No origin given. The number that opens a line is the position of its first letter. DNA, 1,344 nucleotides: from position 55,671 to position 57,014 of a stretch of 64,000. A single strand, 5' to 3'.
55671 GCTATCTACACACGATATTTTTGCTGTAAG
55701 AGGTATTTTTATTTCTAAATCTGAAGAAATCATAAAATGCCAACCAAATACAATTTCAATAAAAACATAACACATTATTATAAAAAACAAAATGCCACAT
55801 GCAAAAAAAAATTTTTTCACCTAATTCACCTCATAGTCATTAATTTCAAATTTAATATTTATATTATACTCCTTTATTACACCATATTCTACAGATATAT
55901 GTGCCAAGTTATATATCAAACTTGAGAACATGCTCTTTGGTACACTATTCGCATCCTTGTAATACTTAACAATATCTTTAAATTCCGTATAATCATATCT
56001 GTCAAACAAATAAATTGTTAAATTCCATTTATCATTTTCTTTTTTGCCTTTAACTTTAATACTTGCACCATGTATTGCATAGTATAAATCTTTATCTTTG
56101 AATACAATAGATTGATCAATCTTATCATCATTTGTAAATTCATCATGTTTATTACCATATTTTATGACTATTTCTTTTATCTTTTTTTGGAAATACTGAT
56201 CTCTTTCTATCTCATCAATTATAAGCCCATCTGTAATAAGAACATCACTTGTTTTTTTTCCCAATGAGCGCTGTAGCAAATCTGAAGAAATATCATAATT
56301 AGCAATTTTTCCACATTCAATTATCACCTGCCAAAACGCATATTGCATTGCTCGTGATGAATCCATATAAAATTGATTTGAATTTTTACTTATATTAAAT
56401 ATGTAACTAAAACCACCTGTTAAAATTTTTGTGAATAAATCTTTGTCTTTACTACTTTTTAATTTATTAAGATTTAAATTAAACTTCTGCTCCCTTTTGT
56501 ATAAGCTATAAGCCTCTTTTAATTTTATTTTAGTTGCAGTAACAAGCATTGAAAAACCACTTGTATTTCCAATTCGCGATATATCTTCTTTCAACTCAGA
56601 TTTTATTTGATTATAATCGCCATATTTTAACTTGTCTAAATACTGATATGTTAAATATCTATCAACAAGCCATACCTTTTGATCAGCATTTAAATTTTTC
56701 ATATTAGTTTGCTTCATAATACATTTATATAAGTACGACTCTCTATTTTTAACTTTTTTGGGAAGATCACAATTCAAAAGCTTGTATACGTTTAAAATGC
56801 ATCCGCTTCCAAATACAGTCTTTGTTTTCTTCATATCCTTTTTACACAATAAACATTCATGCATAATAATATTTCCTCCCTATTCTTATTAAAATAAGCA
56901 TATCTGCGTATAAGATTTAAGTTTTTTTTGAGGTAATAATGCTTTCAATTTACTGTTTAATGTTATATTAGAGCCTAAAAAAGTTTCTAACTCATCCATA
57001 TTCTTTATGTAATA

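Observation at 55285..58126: Four-gene PRTase / SLOG-NDT-like / unknown / membrane cassette bracketed by 50 bp direct repeats: candidate nucleotide-centric defence or conflict module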

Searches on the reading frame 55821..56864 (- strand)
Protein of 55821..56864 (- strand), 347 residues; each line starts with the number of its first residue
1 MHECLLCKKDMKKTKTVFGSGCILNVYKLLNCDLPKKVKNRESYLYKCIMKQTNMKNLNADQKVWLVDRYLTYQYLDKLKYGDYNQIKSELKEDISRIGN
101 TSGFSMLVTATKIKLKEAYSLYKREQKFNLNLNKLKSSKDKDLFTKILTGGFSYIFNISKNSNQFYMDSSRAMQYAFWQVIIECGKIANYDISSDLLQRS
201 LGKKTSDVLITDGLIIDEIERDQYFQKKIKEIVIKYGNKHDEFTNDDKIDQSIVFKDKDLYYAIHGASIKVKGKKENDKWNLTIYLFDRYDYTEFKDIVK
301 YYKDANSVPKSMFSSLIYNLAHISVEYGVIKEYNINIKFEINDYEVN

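Call 5: search_protein_families(library=pfam, proteins=[window:55821-56864:-], max_evalue=0.1)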
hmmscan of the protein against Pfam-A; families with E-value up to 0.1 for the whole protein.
window:55821-56864:- (347 aa): 1 family
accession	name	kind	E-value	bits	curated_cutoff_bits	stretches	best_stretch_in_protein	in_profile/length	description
PF12243.14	CTK3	-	0.013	16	23.7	1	37-93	33-91/124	CTD kinase subunit gamma CTK3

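Call 6: search_protein_families(library=padloc, proteins=[window:55821-56864:-], max_evalue=0.1)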
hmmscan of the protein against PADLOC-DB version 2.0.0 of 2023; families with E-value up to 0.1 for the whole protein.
window:55821-56864:- (347 aa): 0 families

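Call 10: search_protein_families(library=ncbifam, proteins=[window:55821-56864:-], max_evalue=0.1)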
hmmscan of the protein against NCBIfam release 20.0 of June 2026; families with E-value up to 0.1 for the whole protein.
window:55821-56864:- (347 aa): 0 families

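Call 11: search_protein_families(library=phrogs, proteins=[window:55821-56864:-], max_evalue=0.1)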
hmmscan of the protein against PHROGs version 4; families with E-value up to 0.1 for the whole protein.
window:55821-56864:- (347 aa): 0 families

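Call 20: find_encoding_contigs(protein=window:55821-56864:-, flank=8000, max_places=8)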
Protein window:55821-56864:- (347 aa): 12 contigs read that carry it; 4 places shown.
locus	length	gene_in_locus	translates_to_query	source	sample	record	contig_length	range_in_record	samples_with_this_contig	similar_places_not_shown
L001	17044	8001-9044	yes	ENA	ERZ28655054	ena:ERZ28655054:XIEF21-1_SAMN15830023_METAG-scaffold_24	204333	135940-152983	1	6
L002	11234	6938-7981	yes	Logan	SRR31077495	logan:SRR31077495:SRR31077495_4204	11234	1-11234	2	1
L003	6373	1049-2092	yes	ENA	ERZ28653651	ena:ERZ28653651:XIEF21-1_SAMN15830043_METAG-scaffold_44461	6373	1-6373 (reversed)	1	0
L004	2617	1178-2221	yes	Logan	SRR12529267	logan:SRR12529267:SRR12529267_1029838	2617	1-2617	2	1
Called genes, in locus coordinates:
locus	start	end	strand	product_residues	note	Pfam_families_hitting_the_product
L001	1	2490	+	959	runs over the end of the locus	PF03699:UPF0182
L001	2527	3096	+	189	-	-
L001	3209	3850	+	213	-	PF08281:Sigma70_r4_2 (faint), PF04542:Sigma70_r2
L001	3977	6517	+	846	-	PF00912:Transgly, PF00905:Transpeptidase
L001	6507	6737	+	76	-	-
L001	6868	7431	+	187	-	PF00156:Pribosyltran (weak)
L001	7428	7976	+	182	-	-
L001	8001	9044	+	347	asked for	-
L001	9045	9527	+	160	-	-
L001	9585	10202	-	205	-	PF04307:YdjM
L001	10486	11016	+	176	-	PF00578:AhpC-TSA, PF08534:Redoxin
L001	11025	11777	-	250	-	-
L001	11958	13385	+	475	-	PF02878:PGM_PMM_I, PF02879:PGM_PMM_II, PF02880:PGM_PMM_III, PF00408:PGM_PMM_IV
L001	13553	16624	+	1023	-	PF00112:Peptidase_C1, PF12799:LRR_4 (faint)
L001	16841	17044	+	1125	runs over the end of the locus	PF00112:Peptidase_C1, PF13855:LRR_8 (faint), PF12799:LRR_4 (weak)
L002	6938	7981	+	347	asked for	-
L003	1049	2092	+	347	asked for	-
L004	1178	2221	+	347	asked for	-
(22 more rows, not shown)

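Call 21: find_homologous_proteins(query=window:55821-56864:-)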
Query window:55821-56864:- (347 aa): 93 proteins with E <= 0.001 among 2083 candidates.
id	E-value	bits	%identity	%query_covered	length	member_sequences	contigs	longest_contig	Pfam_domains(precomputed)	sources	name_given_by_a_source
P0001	3.0e-224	761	100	100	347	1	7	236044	-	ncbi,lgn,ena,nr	ncbi:MAG: hypothetical protein IKE01_01890 [Clostridia bacterium]|nr:hypothetical protein [Clostridi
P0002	1.3e-135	470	63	100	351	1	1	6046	-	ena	-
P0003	1.2e-134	467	62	100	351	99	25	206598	-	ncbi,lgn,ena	-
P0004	9.5e-132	457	61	100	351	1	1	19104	-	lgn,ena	-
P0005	2.8e-131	456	63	100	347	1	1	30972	-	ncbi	-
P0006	1.0e-113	398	54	100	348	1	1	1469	-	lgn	-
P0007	7.1e-113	395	56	100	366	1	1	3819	-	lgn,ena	-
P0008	1.1e-112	395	54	100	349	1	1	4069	-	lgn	-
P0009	1.5e-112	394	54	100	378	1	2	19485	-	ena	-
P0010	3.2e-112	393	53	100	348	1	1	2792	-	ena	-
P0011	5.9e-112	392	54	100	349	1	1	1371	-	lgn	-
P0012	8.6e-112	392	55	100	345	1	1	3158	-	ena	-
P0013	1.5e-111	391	55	100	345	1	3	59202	-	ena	-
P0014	1.7e-111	391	55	100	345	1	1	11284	-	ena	-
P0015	5.9e-111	389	53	100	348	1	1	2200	-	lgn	-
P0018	2.6e-110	387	55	100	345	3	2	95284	-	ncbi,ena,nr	ncbi:MAG: hypothetical protein IKD76_03195 [Clostridia bacterium]|nr:hypothetical protein [Clostridi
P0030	5.0e-106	373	51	100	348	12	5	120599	-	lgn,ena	-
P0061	9.2e-95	336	47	100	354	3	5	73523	-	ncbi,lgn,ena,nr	ncbi:MAG: hypothetical protein IKM97_06040 [Clostridia bacterium]|nr:hypothetical protein [Clostridi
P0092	7.5e-51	191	53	54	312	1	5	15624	PF13310.12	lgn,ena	-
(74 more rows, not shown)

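Call 22: find_encoding_contigs(protein=P0003, flank=7000, max_places=3)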
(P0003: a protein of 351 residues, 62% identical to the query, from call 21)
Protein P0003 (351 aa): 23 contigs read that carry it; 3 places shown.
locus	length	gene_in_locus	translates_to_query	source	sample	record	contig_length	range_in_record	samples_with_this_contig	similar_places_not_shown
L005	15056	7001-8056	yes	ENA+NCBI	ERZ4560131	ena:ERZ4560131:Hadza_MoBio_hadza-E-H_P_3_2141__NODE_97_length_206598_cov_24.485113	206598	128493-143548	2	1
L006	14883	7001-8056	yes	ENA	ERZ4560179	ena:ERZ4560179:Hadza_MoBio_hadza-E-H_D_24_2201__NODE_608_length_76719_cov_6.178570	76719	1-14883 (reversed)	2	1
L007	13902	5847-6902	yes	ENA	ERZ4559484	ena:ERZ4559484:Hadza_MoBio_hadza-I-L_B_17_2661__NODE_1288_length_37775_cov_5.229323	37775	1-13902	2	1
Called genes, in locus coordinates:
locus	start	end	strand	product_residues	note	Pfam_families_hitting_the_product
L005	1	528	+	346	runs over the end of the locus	PF12698:ABC2_membrane_3 (weak), PF12679:ABC2_membrane_2, PF10920:DUF2705, PF12730:ABC2_membrane_4 (weak)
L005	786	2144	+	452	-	PF14689:SPOB_a (weak), PF02518:HATPase_c (weak), PF14501:HATPase_c_5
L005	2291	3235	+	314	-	PF04289:DUF447_N (faint)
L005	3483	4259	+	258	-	PF02535:Zip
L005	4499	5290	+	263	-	PF09951:Imm33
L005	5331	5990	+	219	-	PF13419:HAD_2, PF00702:Hydrolase (weak)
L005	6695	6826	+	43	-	-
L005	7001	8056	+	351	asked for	-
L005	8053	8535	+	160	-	-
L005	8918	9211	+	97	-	PF17761:DUF1016_N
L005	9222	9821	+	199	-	PF06250:YhcG_C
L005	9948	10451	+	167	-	-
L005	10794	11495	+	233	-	PF13350:Y_phosphatase3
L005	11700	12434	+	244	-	PF00578:AhpC-TSA, PF08534:Redoxin, PF10417:1-cysPrx_C (weak)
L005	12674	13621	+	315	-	PF12849:PBP_like_2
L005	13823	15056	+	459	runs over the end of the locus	PF02878:PGM_PMM_I, PF02879:PGM_PMM_II, PF02880:PGM_PMM_III, PF00408:PGM_PMM_IV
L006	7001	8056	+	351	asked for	-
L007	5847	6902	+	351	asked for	-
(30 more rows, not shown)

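Call 23: find_encoding_contigs(protein=P0018, flank=7000, max_places=2)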
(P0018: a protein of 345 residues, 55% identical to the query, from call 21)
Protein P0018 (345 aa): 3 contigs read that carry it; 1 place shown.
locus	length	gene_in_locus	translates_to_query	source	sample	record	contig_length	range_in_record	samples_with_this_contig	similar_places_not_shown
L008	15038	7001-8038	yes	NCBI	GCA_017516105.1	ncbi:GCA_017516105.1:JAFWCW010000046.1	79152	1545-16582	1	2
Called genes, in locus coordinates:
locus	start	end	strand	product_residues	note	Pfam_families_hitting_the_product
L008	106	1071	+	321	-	PF01699:Na_Ca_ex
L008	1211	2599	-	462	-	PF01336:tRNA_anti-codon, PF00152:tRNA-synt_2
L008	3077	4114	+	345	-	PF09243:Rsm22, PF08242:Methyltransf_12 (weak)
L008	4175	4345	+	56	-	-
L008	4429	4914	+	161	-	PF13151:DUF3990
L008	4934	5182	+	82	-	-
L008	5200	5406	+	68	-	PF12668:DUF3791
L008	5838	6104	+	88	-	PF04221:RelB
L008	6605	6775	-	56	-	PF00269:SASP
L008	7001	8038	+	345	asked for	-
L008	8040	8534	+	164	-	-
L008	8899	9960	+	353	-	PF17761:DUF1016_N, PF06250:YhcG_C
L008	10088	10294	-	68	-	PF00269:SASP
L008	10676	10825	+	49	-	-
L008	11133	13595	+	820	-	PF02861:Clp_N, PF05621:TniB (weak), PF00004:AAA, PF17871:AAA_lid_9, PF00004:AAA, PF07724:AAA_2, PF07728:AAA_5, PF10431:ClpB_D2-small, +9 more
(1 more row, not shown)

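Call 24: find_encoding_contigs(protein=P0061, flank=7000, max_places=2)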
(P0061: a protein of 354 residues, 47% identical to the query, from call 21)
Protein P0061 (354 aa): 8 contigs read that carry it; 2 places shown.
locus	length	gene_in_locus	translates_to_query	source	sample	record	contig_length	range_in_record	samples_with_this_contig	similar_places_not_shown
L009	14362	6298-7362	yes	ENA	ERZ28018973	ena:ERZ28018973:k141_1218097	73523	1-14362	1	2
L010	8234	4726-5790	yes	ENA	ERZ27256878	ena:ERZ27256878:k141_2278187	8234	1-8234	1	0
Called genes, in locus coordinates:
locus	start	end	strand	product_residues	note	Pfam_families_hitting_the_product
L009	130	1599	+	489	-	PF06782:UPF0236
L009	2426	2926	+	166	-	-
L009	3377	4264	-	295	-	PF02811:PHP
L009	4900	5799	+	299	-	PF02498:Bro-N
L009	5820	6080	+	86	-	-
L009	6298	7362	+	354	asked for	-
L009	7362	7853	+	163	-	-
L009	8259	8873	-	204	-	-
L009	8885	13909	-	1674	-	-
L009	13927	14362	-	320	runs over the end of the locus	-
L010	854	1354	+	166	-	-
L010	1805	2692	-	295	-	PF02811:PHP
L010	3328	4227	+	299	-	PF02498:Bro-N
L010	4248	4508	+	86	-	-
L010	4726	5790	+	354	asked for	-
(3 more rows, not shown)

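Call 25: find_encoding_contigs(protein=P0092, flank=7000, max_places=2)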
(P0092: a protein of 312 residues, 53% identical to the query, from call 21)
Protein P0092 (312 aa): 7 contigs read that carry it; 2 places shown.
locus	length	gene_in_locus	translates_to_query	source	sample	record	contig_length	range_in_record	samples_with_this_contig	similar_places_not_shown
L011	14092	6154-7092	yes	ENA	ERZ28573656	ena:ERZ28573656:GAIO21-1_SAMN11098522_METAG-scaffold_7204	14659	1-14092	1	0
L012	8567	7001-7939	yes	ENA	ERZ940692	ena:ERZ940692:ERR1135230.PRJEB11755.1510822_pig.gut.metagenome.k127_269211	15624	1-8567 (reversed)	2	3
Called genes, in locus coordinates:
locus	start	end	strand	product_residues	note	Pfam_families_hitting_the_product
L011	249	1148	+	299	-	PF10543:ORF6N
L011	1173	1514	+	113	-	PF15970:HicB-like_2 (weak), PF15919:HicB_lk_antitox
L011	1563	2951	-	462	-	PF01336:tRNA_anti-codon, PF00152:tRNA-synt_2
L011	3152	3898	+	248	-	PF13672:PP2C_2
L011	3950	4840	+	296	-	PF01545:Cation_efflux, PF16916:ZT_dimer (weak)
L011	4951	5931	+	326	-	PF09243:Rsm22, PF08242:Methyltransf_12, PF13649:Methyltransf_25 (weak)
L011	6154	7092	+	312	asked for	PF13310:Virulence_RhuM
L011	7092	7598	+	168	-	-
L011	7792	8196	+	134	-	PF06250:YhcG_C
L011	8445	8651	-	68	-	PF00269:SASP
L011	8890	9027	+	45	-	-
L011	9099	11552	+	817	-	PF02861:Clp_N, PF23569:NBD_SMAX1 (weak), PF00004:AAA, PF17871:AAA_lid_9, PF00004:AAA, PF07724:AAA_2, PF07728:AAA_5, PF10431:ClpB_D2-small, +8 more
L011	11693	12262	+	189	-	PF08207:EFP_N, PF01132:EFP, PF09285:Elong-fact-P_C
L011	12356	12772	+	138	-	-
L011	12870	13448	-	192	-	PF01551:Peptidase_M23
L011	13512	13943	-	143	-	PF04138:GtrA_DPMS_TM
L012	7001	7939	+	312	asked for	PF13310:Virulence_RhuM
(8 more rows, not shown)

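Call 62: predict_structure(alignment_id=A2)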
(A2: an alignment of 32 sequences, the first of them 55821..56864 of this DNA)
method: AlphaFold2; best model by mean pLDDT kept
length: 347 residues; sequences in the alignment: 32
mean_pLDDT: 85.5   pTM: 0.82
mean pLDDT of the five models: 85.5, 85.3, 85.3, 84.5, 79.2
residues with pLDDT >= 90: 172; 70-90: 128; 50-70: 47; < 50: 0
segments of 3 or more residues with pLDDT < 50: none
pLDDT, mean of each block of 10 residues (from residue 1): 79 75 88 76 90 92 95 96 94 95 92 92 91 73 64 75 85 92 83 91 90 93 92 88 82 81 85 92 93 70 66 75 89 94 84
secondary structure, 60 per line:
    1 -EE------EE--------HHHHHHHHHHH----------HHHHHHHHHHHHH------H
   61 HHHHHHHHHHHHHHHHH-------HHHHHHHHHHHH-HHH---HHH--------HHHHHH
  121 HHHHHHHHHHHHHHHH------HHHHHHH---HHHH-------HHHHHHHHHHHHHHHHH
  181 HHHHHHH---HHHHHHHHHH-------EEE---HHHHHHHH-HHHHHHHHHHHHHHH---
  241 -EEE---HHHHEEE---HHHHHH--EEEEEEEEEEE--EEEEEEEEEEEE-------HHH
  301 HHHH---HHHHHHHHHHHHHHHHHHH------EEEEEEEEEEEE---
elements in order: H20-30 H41-53 H60-77 H85-96 H115-136 H143-149 H153-156 H164-187 H191-200 E208-210 H214-221 H223-237 E242-244 H248-251 E252-254 H258-263 E266-276 E279-290 H298-304 H308-326 E333-344

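Call 70: search_protein_representatives(alignment_id=A2)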
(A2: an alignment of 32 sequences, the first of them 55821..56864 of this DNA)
Query: 32 sequences, 351 profile positions. Proteins with E-value up to 0.001 (for the whole library): 734; up to 1e-10: 308; up to 1e-30: 77. The best 150 are listed.
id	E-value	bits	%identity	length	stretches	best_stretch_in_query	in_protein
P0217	3.1e-163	559.3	-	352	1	1-350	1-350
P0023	3.7e-146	503.1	-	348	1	1-350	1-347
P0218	1.0e-117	409.6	-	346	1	1-350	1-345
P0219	1.8e-116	405.5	-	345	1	1-344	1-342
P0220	2.6e-116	404.9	-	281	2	158-347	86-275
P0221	3.5e-105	368.3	-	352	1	1-349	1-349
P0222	8.8e-105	367.0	-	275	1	1-279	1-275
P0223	6.7e-100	350.9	-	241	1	108-350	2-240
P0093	3.8e-91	322.2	-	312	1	35-351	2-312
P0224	9.5e-84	297.8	-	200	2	120-275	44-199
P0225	1.1e-83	297.6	-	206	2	1-104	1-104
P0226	8.1e-79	281.6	-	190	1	1-189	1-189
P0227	4.8e-76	272.5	-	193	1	159-346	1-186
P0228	3.5e-74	266.3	-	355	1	3-344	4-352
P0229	5.0e-71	256.0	-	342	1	1-349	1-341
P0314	1.3e-23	100.0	-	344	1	156-345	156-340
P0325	4.0e-21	91.9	-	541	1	159-346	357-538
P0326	4.6e-21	91.7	-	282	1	165-346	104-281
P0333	4.5e-20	88.4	-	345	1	159-350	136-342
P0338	4.6e-19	85.1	-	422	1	174-344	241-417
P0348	2.9e-18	82.5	-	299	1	145-346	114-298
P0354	1.9e-17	79.7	-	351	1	177-346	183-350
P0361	6.0e-17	78.1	-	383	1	175-344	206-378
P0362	6.6e-17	78.0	-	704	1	170-344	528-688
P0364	7.4e-17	77.8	-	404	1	159-344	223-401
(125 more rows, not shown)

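Call 71: search_protein_families(library=pfam, proteins=[P0325, P0338, P0362, P0364, P0361, P0354, P0314, P0333, P0326, P0348], max_evalue=0.01)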
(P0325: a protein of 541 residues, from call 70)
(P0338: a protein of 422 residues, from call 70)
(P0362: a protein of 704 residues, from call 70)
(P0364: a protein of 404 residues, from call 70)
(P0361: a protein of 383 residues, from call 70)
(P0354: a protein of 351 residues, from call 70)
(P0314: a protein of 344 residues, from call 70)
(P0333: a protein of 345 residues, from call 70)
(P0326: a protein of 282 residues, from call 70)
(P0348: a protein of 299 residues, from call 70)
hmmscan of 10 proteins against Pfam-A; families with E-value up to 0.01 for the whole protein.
P0325 (541 aa): 1 family
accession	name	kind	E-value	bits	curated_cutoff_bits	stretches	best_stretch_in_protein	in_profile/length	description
PF05593.20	RHS_repeat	-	1.8e-16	60.5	22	3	27-55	4-32/38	RHS Repeat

P0338 (422 aa): 0 families

P0362 (704 aa): 1 family
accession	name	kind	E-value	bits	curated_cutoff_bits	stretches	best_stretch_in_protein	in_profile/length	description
PF05593.20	RHS_repeat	-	1.3e-23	83.2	22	3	106-136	6-36/38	RHS Repeat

P0364 (404 aa): 1 family
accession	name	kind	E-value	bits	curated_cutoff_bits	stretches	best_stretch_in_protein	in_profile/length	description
PF01471.23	PG_binding_1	-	8.7e-08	32.7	23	1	2-31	27-56/57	Putative peptidoglycan binding domain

P0361 (383 aa): 0 families

P0354 (351 aa): 0 families

P0314 (344 aa): 0 families

P0333 (345 aa): 0 families

P0326 (282 aa): 0 families

P0348 (299 aa): 0 families

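Call 91: fold_search(model_id=the predicted structure, library=pdb)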
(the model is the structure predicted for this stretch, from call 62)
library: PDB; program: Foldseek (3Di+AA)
matches with E <= 10: 62; with E <= 0.001: 0
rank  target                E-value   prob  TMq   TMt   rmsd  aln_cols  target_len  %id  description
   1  6f1u_f                8.5e-01  0.09  0.18  0.12  19.2       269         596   16  N terminal region of dynein tail domains in complex with dynactin filament and BICDR-1 (released 2018-01-17)
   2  9dnm_A                9.0e-01  0.06  0.12  0.10  19.9       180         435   13  Structure of rat beta-arrestin 1 bound to allosteric inhibitor (released 2025-01-22)
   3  9dng_A                1.8e+00  0.06  0.12  0.10  20.0       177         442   12  Structure of rat beta-arrestin 1 by fiducial-assisted cryo-EM (released 2025-01-22)
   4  7ytj_D                2.4e+00  0.02  0.12  0.08  26.5       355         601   12  Cryo-EM structure of VTC complex (released 2023-02-22)
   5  5jzw_A                2.7e+00  0.02  0.07  0.07  19.5       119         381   11  Cryo-EM structures of aerolysin post-prepore and quasipore (released 2016-07-13)
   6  5okz_F                3.1e+00  0.03  0.10  0.14  11.4       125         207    8  Crystal Strucrure of the Mpp6 Exosome complex (released 2017-08-30)
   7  6k7f_A                3.3e+00  0.02  0.09  0.08  18.4       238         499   10  Crystal structure of MBPholo-Tim21 fusion protein with a 17-residue helical linker (released 2019-09-18)
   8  8asb_A                3.5e+00  0.01  0.10  0.03  32.5       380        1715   10  Structure of the SFTSV L protein stalled at early elongation with the endonuclease domain in a raised conformation [EA (released 2023-01-18)
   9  5wql_C                3.7e+00  0.01  0.10  0.07  24.3       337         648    8  Structure of a PDZ-protease bound to a substrate-binding adaptor (released 2017-11-22)
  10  4pgr                  4.5e+00  0.02  0.12  0.17  14.6       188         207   12  Crystal structure of YetJ from Bacillus Subtilis at pH 8 (released 2014-06-04)
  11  5x5y_G                4.7e+00  0.01  0.11  0.11  24.2       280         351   10  A membrane protein complex (released 2017-04-05)
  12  2y50                  4.7e+00  0.01  0.10  0.06  23.6       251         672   15  Crystal Structure of Collagenase G from Clostridium histolyticum at 2. 80 Angstrom Resolution (released 2011-09-28)
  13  5xv6_A                5.3e+00  0.01  0.09  0.14  20.0       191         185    7  Crystal structure of ATG101-ATG13HORMA (released 2018-07-04)
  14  8tff_A                5.8e+00  0.04  0.14  0.10  18.4       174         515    9  PorX with BeF3 phosphate analog (released 2024-04-17)
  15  8tef_D                5.8e+00  0.03  0.13  0.10  19.5       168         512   11  PorX primitive monoclinic crystal form (released 2024-04-17)
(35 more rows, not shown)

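Call 109: search_protein_families(library=pfam, proteins=[L005:8053-8535:+, L011:7092-7598:+, L009:7362-7853:+], max_evalue=0.1)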
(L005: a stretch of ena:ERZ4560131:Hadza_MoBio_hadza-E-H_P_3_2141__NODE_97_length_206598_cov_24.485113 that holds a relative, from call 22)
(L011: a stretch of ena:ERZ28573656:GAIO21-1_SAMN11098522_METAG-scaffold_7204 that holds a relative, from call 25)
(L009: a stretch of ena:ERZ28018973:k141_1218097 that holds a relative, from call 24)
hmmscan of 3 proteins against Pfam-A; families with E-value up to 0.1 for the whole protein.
L005:8053-8535:+ (160 aa): 0 families

L011:7092-7598:+ (168 aa): 1 family
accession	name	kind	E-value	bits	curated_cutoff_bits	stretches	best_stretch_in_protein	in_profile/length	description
PF04834.18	Adeno_E3_14_5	-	0.016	16.1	28.7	1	7-34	25-52/100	Early E3 14.5 kDa protein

L009:7362-7853:+ (163 aa): 4 families
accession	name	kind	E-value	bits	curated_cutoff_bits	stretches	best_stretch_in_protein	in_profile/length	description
PF00637.26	Clathrin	-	0.00036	20.7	29.6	1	58-128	45-114/143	Region in Clathrin and VPS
PF05557.18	MAD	-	0.0071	15.2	30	1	28-94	266-332/661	Mitotic checkpoint protein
PF02472.21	ExbD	-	0.015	15.8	25.4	1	10-105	13-93/128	Biopolymer transport protein ExbD/TolR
PF03040.20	CemA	-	0.081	13.3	27.4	0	10-112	6-107/229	CemA family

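Call 124: search_dna_similar(query=window:55821-56864:-, collection=plasmids, mode=protein, max_evalue=0.001, max_rows=15)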
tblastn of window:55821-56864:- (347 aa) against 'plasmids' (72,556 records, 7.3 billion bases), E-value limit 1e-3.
No match.

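Call 125: search_dna_similar(query=window:55821-56864:-, collection=phages, mode=protein, max_evalue=0.001, max_rows=15)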
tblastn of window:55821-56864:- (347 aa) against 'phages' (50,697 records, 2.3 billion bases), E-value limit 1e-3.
No match.
